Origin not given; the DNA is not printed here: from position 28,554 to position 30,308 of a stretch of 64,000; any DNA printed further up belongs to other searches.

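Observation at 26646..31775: Single polypeptide fusing a subtilase and a clostripain-like cysteine protease, with both a cohesin and a dockerin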

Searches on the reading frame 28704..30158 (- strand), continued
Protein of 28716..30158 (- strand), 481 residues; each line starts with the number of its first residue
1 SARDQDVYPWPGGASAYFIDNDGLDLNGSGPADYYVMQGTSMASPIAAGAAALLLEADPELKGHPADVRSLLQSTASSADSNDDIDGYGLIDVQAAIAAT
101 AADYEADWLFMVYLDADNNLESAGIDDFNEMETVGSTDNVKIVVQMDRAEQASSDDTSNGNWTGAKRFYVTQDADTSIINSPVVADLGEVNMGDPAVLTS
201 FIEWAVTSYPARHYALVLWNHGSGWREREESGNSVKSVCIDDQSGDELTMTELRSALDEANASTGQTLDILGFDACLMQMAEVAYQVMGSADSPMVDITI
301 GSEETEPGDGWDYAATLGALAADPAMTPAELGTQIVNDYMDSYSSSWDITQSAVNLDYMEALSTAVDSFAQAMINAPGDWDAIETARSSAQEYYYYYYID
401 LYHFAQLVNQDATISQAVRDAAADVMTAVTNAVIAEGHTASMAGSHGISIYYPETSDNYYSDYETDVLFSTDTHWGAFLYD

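Call 23: find_related_loci(query=A1, collection=genome_contigs, flank=10000)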
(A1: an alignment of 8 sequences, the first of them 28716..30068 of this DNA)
Query A1 (451 aa) in genome_contigs; peptide patterns used: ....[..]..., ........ (x = any residue, [..] = any of these).
134 stretches matched a pattern; 63 encode a relative of the query (tblastn E <= 1e-3); 63 distinct loci.
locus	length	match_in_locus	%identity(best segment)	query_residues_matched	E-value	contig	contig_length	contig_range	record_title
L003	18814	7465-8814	82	1-450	0e+0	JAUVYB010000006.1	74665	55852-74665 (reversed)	MAG: Deltaproteobacteria bacterium isolate CSMAG_1231 CSMAG_1231_k141_870727_length_74665_cov_15.9911, whole genome shot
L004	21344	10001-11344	76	1-449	0e+0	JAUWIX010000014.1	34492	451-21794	MAG: Dehalococcoidia bacterium isolate CSMAG_2305 CSMAG_2305_k127_431939_length_34492_cov_31.5490, whole genome shotgun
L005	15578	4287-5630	76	1-449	0e+0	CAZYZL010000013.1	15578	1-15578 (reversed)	MAG TPA_asm: uncultured Dehalococcoidales bacterium isolate SRP098346_co1_430 genome assembly, contig: NODE_4108_length_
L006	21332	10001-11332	73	1-449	0e+0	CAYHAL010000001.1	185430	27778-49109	MAG TPA_asm: uncultured Dehalococcoidales bacterium isolate ERP119294_co3_379 genome assembly, contig: NODE_4_length_185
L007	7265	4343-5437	48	76-449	2e-92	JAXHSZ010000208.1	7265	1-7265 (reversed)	MAG: Thermodesulfobacteriota bacterium isolate MAG11_tar_biofilm MAG11_208, whole genome shotgun sequence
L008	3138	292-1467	44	55-449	2e-93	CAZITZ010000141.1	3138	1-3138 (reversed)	MAG TPA_asm: uncultured Desulfurococcaceae archaeon isolate binchicken_co256_262 genome assembly, contig: NODE_108866_le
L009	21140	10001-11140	45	75-449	1e-91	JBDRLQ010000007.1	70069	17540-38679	MAG: Candidatus Micrarchaeota archaeon isolate MEGAHIT-group-1.785 k141_6339117, whole genome shotgun sequence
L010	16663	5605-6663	48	76-432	1e-91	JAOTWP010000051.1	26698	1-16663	MAG: Acidobacteriota bacterium isolate 13_May_SF_Bin86 13_May_SF_Bin86_scaffold_1124_c1, whole genome shotgun sequence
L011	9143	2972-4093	43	66-449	1e-90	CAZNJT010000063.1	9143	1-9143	MAG TPA_asm: uncultured Candidatus Bathyarchaeia archaeon isolate binchicken_co119_491 genome assembly, contig: NODE_107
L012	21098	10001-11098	43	73-432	2e-87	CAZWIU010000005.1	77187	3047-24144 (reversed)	MAG TPA_asm: uncultured Bacteroidales bacterium isolate SRP167436_co1_197 genome assembly, contig: NODE_318_length_77187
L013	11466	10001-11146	44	75-439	5e-86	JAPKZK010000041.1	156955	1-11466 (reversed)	MAG: Candidatus Aminicenantes bacterium isolate LacPavin_0920_SED2_MAG_46_26 LacPavin_0920_SED2_scaffold_577184, whole g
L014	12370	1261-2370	42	66-449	5e-86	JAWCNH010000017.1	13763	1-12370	MAG: Candidatus Bathyarchaeia archaeon isolate JZ-2_201709_bins_144 JZ-2_201709_bins_144_scaffold_17, whole genome shotg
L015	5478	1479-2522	45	73-420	4e-85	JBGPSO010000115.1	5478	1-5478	MAG: Atribacterota bacterium isolate OBJ1_062018_130_16 k141_1053496_length_5478_cov_24.0937, whole genome shotgun seque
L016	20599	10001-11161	42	66-449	5e-84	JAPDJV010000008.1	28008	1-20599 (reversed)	MAG: Thermoproteota archaeon isolate S9B2_HD70 c_000000000503, whole genome shotgun sequence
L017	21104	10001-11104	42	75-434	2e-82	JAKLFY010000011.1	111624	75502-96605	MAG: Verrucomicrobia bacterium isolate RA.bin27 RA.bin27_11, whole genome shotgun sequence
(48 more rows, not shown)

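Call 42: search_protein_representatives(protein=window:28716-30158:-)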
Query: 481 residues. Proteins with E-value up to 0.001 (for the whole library): 17686; up to 1e-10: 12108; up to 1e-30: 3868. The best 150 are listed.
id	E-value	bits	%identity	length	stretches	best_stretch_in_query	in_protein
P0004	4.0e-273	923.0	87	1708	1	1-481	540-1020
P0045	1.0e-234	796.4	76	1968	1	1-479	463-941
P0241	1.0e-160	552.5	45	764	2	104-479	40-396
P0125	1.6e-148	512.3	81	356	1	26-310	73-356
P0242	2.4e-148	511.6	44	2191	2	106-479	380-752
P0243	4.4e-148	510.8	51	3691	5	108-376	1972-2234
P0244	3.2e-121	422.2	32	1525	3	94-463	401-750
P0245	1.4e-120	420.1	51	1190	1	34-479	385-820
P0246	1.2e-117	410.4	51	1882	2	106-479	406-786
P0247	3.9e-117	408.8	43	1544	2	104-479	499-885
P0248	1.4e-115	403.6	42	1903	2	91-479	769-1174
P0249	1.9e-115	403.2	40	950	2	105-463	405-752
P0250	3.9e-111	389.0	41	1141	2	100-477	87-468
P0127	5.8e-111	388.4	49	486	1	38-479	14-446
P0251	1.1e-109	384.2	43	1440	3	107-479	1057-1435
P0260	2.4e-99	350.1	37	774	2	107-476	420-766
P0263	7.1e-97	342.0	49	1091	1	97-479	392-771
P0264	4.2e-96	339.4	48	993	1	33-479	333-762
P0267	1.3e-94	334.6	47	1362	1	23-479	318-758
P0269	4.1e-93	329.6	52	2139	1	106-480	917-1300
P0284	3.4e-88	313.4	48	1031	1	105-479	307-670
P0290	3.7e-87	309.9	46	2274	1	92-479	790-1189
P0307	1.7e-83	297.9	48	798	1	86-479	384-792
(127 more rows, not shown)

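Call 44: search_protein_families(library=pfam, proteins=[P0245, P0264, P0267, P0242, P0246, P0249, P0260], max_evalue=0.001)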
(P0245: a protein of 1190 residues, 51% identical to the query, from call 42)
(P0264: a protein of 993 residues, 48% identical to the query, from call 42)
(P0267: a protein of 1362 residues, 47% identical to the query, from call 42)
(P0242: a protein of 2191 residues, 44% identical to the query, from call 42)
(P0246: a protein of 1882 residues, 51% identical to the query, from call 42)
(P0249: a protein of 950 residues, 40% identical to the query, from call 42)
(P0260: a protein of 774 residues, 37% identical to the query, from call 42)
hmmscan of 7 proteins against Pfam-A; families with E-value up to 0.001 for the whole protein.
P0245 (1190 aa): 3 families
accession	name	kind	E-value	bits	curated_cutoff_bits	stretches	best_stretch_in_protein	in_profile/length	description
PF03415.19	Peptidase_C11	-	8.7e-62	210.2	25.8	1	461-821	1-357/359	Clostripain family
PF00082.27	Peptidase_S8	-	7e-61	206.5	21.8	1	165-439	1-288/288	Subtilase family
PF22148.1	Fervidolysin_NPro-like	-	9.6e-14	52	21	1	51-126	7-81/81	Fervidolysin N-terminal prodomain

P0264 (993 aa): 4 families
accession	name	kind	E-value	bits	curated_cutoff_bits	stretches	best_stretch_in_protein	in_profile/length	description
PF00082.27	Peptidase_S8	-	2.7e-60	204.6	21.8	1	146-389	2-288/288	Subtilase family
PF03415.19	Peptidase_C11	-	1.8e-53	182.8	25.8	1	412-763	1-357/359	Clostripain family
PF00404.24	Dockerin_1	-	7.1e-07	29.8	22.9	1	896-950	2-55/57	Dockerin type I domain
PF19190.6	BACON_2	-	0.00031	21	25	1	823-870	32-79/94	Viral BACON domain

P0267 (1362 aa): 7 families
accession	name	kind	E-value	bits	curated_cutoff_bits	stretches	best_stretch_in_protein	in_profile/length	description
PF00082.27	Peptidase_S8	-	1.1e-61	209.1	21.8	1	142-385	2-288/288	Subtilase family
PF03415.19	Peptidase_C11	-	9e-53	180.5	25.8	1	409-759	2-357/359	Clostripain family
PF00112.29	Peptidase_C1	-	2.6e-12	47.7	20.7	1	1050-1114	154-216/220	Papain family cysteine protease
PF00404.24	Dockerin_1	-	2.4e-09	37.7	22.9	1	1297-1351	2-55/57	Dockerin type I domain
PF18911.6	PKD_4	-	1e-05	25.9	27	1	1137-1226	1-83/85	PKD domain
PF22148.1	Fervidolysin_NPro-like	-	3.8e-05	24.4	21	1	37-106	11-81/81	Fervidolysin N-terminal prodomain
PF19190.6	BACON_2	-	0.00068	20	25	0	1223-1274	33-81/94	Viral BACON domain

P0242 (2191 aa): 4 families
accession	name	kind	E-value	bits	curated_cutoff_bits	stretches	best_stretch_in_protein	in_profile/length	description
PF03415.19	Peptidase_C11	-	2.3e-92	310.7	25.8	2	851-1217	1-356/359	Clostripain family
PF18911.6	PKD_4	-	1.9e-89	294.3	27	6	1563-1647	2-85/85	PKD domain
PF00801.26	PKD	-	2e-59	198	23.5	6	1485-1553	6-75/80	PKD domain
PF18962.6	Por_Secre_tail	-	8.3e-07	29.7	27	1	2111-2184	3-72/75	Secretion system C-terminal sorting domain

P0246 (1882 aa): 5 families
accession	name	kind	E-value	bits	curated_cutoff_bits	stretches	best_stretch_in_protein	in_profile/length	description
PF03415.19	Peptidase_C11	-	4.5e-57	194.7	25.8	1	412-787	1-357/359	Clostripain family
PF07678.20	TED_complement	-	2.2e-15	57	22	1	1247-1498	15-238/312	A-macroglobulin TED domain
PF00404.24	Dockerin_1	-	7.1e-08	33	22.9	1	1817-1872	1-56/57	Dockerin type I domain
PF13243.12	SQHop_cyclase_C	-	2.7e-06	27.1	26.1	0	1291-1498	85-285/319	Squalene-hopene cyclase C-terminal domain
PF10633.15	NPCBM_assoc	-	0.00069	20.2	24.4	0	1111-1183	4-76/78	NPCBM-associated, NEW3 domain of alpha-galactosidase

P0249 (950 aa): 1 family
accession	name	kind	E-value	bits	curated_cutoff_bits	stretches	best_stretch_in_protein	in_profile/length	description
PF03415.19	Peptidase_C11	-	3.2e-95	320.2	25.8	2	412-744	1-328/359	Clostripain family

P0260 (774 aa): 1 family
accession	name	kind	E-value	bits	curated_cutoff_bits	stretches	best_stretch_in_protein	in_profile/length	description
PF03415.19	Peptidase_C11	-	1.4e-94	318.1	25.8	2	426-732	2-310/359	Clostripain family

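Call 46: list_cluster_members(proteins=[P0245, P0264, P0267, P0127, P0004, P0045, P0015, P0031])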
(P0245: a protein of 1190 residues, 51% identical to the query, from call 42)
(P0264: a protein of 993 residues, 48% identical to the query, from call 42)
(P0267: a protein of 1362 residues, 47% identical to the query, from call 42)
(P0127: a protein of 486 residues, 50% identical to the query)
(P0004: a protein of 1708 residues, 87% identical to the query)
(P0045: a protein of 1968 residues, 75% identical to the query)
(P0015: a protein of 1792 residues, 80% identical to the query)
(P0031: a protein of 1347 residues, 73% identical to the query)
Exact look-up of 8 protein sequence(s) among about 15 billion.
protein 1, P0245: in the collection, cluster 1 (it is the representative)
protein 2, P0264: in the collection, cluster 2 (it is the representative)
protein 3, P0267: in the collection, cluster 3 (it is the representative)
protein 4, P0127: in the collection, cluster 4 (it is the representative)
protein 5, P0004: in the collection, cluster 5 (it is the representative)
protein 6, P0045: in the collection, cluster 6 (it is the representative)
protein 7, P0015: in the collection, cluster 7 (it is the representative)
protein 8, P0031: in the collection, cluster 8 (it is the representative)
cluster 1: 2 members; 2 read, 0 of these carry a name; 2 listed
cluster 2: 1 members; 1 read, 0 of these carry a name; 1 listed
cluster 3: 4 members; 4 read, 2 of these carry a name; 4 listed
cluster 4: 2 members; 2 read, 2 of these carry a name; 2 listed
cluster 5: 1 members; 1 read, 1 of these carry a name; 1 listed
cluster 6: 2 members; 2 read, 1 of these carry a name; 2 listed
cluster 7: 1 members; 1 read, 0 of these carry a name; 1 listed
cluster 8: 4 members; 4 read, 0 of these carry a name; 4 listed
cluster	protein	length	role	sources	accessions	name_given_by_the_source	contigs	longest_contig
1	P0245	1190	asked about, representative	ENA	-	-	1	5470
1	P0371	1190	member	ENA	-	-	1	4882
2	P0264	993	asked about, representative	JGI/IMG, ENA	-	-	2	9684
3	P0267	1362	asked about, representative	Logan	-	-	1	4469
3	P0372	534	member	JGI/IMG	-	hypothetical protein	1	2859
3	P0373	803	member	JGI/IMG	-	hypothetical protein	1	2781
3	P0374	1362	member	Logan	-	-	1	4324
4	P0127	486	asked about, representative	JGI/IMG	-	hypothetical protein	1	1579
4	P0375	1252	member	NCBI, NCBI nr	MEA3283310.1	MAG: clostripain-related cysteine peptidase [Euryarchaeota archaeon] | clostripain-related cysteine peptidase [Euryarchaeota archaeon]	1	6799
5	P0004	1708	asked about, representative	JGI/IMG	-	clostripain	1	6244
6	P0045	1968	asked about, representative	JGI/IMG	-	subtilisin family serine protease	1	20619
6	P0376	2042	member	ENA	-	-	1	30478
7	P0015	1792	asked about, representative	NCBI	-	-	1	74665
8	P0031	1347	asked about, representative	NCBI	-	-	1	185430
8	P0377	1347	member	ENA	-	-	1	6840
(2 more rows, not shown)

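Call 48: search_protein_families(library=pfam, proteins=[P0375], max_evalue=0.001)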
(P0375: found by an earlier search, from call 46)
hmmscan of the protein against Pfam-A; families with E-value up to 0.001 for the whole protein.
P0375 (1252 aa): 3 families
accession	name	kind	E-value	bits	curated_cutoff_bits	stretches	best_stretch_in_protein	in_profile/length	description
PF03415.19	Peptidase_C11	-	2.3e-58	198.9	25.8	1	611-971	1-357/359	Clostripain family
PF00082.27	Peptidase_S8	-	3.9e-15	56.4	21.8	1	268-589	76-288/288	Subtilase family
PF00404.24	Dockerin_1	-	1.9e-06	28.4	22.9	1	1196-1242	1-52/57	Dockerin type I domain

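Call 80: search_protein_families(library=pfam, proteins=[P0263, P0307, P0284, P0248, P0269, P0290], max_evalue=0.0001)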
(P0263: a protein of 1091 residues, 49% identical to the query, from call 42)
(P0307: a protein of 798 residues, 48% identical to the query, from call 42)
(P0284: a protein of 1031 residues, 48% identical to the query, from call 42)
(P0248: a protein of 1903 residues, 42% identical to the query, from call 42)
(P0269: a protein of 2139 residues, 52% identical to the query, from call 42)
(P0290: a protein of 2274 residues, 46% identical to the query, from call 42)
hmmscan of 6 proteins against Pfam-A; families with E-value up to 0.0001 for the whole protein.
P0263 (1091 aa): 2 families
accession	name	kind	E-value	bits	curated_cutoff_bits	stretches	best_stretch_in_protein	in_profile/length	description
PF00246.29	Peptidase_M14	-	7.1e-69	233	21.6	1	95-383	2-284/286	Zinc carboxypeptidase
PF03415.19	Peptidase_C11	-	2.7e-59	201.9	25.8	1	408-771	1-356/359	Clostripain family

P0307 (798 aa): 1 family
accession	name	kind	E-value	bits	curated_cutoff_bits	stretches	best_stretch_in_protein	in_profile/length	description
PF03415.19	Peptidase_C11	-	1.2e-50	173.5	25.8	1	410-793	1-357/359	Clostripain family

P0284 (1031 aa): 1 family
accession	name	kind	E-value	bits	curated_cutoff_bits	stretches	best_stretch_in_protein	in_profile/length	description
PF03415.19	Peptidase_C11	-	1.1e-61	209.8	25.8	1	314-671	1-357/359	Clostripain family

P0248 (1903 aa): 2 families
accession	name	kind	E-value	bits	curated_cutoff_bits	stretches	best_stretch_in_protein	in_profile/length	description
PF03415.19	Peptidase_C11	-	2.9e-70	238.1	25.8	2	790-1175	1-357/359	Clostripain family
PF20773.4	InhA-like_MAM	-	2.6e-13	50.3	26.9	2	1441-1493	115-167/191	Immune inhibitor A-like, MAM domain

P0269 (2139 aa): 5 families
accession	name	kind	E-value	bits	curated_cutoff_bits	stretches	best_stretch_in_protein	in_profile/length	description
PF03415.19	Peptidase_C11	-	2.3e-50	172.6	25.8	1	923-1300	1-357/359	Clostripain family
PF00112.29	Peptidase_C1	-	1.7e-39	136.6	20.7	1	182-393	2-215/220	Papain family cysteine protease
PF03891.20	DUF333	-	4.2e-17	62.6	25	1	49-94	1-46/47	Domain of unknown function (DUF333)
PF07705.17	CARDB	-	2.6e-14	53.7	22.7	1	820-897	9-86/101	CARDB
PF13709.12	DUF4159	-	4.1e-07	30.1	25.9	0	1356-1398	48-88/202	Domain of unknown function (DUF4159)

P0290 (2274 aa): 3 families
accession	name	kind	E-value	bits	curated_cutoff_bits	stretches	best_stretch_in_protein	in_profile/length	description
PF03415.19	Peptidase_C11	-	6.4e-55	187.6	25.8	1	811-1191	1-358/359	Clostripain family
PF19077.6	Big_13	-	3.7e-08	34.2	27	0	2057-2087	70-101/102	Bacterial Ig-like domain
PF02811.25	PHP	-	1.5e-06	29.1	26.4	1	306-378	1-67/164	PHP domain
